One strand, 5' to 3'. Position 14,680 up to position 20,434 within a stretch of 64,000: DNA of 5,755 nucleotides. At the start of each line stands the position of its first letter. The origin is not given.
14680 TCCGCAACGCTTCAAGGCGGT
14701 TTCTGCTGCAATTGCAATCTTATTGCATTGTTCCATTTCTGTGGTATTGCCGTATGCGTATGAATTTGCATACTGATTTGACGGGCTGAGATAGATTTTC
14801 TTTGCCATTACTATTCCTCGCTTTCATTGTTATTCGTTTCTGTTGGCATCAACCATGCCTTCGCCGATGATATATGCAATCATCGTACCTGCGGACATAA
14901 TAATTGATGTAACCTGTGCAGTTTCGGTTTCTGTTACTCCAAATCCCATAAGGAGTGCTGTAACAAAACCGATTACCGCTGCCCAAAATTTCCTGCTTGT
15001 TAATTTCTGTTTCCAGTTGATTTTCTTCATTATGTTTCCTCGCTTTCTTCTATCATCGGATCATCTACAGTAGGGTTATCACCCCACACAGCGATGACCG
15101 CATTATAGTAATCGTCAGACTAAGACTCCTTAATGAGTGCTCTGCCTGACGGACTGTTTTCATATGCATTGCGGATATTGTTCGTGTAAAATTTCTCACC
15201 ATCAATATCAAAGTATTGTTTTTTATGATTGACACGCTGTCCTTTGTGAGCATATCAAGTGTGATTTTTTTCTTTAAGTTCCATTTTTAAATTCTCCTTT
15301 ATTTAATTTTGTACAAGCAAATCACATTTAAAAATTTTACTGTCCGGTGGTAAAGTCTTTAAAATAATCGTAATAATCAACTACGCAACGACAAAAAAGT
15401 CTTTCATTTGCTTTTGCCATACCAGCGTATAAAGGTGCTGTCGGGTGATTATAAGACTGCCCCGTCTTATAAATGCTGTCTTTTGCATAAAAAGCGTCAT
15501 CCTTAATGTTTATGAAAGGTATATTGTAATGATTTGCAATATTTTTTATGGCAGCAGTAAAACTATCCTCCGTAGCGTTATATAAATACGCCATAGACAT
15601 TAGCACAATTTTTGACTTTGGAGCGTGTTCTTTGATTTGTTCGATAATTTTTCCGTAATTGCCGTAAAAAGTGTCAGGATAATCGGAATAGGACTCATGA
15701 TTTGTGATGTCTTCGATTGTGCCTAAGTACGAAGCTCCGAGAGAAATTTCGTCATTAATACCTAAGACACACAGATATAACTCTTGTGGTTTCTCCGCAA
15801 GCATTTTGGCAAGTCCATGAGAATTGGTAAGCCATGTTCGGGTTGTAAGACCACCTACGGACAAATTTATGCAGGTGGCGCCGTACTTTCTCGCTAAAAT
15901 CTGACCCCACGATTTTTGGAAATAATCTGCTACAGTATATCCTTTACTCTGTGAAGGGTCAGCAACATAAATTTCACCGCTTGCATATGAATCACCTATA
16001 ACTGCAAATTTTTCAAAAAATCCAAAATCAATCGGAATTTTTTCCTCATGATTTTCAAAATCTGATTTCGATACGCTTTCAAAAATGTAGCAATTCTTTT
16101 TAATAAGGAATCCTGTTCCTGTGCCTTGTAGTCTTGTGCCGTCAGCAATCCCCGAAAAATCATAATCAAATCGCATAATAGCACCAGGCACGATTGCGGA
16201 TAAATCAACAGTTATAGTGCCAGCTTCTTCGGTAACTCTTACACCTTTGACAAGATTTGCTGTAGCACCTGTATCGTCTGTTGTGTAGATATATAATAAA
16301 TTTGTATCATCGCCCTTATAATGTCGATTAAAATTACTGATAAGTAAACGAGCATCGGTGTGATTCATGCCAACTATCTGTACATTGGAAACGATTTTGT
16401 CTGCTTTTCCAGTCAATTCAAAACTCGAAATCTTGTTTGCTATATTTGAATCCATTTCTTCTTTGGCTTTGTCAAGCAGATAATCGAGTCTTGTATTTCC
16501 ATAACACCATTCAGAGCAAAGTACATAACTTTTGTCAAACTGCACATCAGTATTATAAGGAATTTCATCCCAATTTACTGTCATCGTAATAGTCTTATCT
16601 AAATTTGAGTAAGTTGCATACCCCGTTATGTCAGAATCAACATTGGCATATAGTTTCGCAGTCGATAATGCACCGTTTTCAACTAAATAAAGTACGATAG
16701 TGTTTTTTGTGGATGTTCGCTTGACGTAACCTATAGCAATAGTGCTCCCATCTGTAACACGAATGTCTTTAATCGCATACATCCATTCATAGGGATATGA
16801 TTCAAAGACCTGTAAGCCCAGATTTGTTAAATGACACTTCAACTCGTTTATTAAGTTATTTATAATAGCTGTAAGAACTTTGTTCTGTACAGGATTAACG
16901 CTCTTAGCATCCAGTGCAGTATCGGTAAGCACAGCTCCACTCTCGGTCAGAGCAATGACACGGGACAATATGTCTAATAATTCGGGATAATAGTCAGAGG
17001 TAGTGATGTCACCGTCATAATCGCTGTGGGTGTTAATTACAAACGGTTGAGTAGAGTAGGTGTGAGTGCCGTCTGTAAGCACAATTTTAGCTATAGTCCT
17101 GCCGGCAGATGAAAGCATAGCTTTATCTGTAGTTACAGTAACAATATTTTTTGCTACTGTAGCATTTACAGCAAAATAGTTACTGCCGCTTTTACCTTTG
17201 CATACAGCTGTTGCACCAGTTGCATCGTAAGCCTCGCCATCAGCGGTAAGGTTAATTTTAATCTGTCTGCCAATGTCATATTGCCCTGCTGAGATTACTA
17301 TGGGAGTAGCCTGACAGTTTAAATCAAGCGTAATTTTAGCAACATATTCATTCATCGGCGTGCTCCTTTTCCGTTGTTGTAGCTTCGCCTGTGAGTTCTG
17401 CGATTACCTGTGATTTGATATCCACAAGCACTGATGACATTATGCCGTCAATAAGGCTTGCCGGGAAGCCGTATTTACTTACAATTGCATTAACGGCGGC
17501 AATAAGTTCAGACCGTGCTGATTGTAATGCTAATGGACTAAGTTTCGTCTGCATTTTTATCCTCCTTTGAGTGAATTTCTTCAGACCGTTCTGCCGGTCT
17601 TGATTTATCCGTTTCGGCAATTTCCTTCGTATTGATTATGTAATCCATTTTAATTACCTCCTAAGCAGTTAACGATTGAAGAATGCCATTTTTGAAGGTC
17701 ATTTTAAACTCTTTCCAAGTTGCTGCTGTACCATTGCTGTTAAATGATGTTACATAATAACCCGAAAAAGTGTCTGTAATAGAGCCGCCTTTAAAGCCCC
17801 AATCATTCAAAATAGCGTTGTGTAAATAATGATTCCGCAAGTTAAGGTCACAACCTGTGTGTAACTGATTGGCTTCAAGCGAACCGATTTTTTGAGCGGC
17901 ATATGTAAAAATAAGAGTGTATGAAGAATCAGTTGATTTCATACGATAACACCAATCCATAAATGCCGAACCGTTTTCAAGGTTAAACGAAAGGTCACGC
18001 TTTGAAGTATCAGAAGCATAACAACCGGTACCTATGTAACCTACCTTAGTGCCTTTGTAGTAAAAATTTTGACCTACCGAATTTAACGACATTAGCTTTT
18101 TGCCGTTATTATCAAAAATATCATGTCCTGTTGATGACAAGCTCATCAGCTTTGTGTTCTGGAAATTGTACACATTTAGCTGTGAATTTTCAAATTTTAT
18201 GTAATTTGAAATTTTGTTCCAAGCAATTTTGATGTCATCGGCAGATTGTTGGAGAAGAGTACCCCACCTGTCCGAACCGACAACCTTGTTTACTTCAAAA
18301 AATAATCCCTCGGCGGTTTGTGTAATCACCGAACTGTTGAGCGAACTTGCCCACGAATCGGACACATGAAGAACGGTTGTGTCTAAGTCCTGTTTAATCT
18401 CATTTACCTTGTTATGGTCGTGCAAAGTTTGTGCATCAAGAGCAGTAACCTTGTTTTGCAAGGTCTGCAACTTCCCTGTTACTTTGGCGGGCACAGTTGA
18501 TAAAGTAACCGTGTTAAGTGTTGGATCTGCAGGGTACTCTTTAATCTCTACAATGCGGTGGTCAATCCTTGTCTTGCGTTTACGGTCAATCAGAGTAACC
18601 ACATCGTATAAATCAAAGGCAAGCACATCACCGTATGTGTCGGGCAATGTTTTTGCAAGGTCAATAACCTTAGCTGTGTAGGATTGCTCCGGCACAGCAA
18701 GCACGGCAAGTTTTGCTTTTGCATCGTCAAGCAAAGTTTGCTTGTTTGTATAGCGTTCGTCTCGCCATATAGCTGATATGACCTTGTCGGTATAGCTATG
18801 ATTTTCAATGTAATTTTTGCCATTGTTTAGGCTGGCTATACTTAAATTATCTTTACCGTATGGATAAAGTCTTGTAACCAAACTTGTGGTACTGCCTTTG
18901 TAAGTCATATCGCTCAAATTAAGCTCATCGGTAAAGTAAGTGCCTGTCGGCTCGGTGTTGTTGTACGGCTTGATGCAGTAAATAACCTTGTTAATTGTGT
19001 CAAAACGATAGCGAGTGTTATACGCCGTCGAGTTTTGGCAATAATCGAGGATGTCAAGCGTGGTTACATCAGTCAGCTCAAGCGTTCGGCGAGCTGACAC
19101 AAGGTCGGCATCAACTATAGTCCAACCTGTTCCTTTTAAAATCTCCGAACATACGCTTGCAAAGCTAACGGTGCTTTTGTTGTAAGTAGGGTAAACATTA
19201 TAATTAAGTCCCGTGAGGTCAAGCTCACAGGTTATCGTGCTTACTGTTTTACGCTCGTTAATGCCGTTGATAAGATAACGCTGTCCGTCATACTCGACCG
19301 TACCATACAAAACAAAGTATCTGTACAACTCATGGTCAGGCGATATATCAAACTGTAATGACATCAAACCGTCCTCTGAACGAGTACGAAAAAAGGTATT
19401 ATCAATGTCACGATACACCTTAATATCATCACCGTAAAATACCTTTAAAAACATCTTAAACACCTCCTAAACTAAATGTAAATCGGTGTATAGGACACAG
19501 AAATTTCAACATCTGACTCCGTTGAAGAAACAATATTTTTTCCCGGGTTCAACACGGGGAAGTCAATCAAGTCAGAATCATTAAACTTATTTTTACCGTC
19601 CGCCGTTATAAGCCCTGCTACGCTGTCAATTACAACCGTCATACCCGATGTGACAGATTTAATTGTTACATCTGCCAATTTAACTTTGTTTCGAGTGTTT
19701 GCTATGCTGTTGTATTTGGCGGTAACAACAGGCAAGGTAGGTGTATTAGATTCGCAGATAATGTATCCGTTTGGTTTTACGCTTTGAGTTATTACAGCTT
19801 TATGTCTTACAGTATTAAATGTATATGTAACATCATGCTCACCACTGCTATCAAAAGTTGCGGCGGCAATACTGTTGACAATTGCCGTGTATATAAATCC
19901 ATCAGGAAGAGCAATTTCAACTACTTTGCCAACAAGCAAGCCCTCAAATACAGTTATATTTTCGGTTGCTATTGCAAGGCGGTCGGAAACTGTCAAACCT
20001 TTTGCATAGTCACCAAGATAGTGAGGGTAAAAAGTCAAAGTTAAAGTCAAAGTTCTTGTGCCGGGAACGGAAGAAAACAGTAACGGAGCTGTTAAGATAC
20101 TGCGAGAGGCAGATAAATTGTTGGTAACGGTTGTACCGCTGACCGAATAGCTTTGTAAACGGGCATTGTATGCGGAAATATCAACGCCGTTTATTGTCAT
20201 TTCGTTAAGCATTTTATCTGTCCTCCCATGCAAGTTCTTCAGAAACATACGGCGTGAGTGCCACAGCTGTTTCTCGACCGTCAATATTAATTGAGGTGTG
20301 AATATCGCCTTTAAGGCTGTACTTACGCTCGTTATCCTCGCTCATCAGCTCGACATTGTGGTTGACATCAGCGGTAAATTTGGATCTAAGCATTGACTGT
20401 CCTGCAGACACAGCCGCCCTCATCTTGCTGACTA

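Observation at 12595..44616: Mu-like transposable prophage precisely delimited inside a VirB4 conjugation ATPase gene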

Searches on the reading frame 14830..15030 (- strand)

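Call 48: search_protein_families(library=phrogs, proteins=[window:14830-15030:-], max_evalue=0.001)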
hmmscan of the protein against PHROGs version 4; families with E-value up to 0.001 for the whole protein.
window:14830-15030:- (66 aa): 1 family
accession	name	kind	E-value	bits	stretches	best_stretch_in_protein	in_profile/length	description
phrog_297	-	lysis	9.8e-10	39.6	1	1-54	6-64/176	holin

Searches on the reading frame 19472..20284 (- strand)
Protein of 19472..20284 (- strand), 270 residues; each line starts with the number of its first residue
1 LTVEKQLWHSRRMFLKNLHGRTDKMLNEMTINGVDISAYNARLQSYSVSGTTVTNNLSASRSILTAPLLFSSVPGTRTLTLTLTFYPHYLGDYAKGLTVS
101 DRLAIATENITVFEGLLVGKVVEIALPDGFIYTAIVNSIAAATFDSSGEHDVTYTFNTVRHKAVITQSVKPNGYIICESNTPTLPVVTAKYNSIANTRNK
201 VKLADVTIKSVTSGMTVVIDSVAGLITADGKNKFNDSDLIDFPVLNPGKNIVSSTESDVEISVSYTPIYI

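Call 7: search_protein_families(library=pfam, proteins=[window:19472-20284:-], max_evalue=0.01)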
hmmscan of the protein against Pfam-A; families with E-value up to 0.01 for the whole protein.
window:19472-20284:- (270 aa): 1 family
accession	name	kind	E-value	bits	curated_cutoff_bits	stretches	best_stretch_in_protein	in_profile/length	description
PF22768.1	SPP1_Dit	-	3.8e-06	27.5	25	1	180-269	3-97/97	Siphovirus-type tail component, C-terminal domain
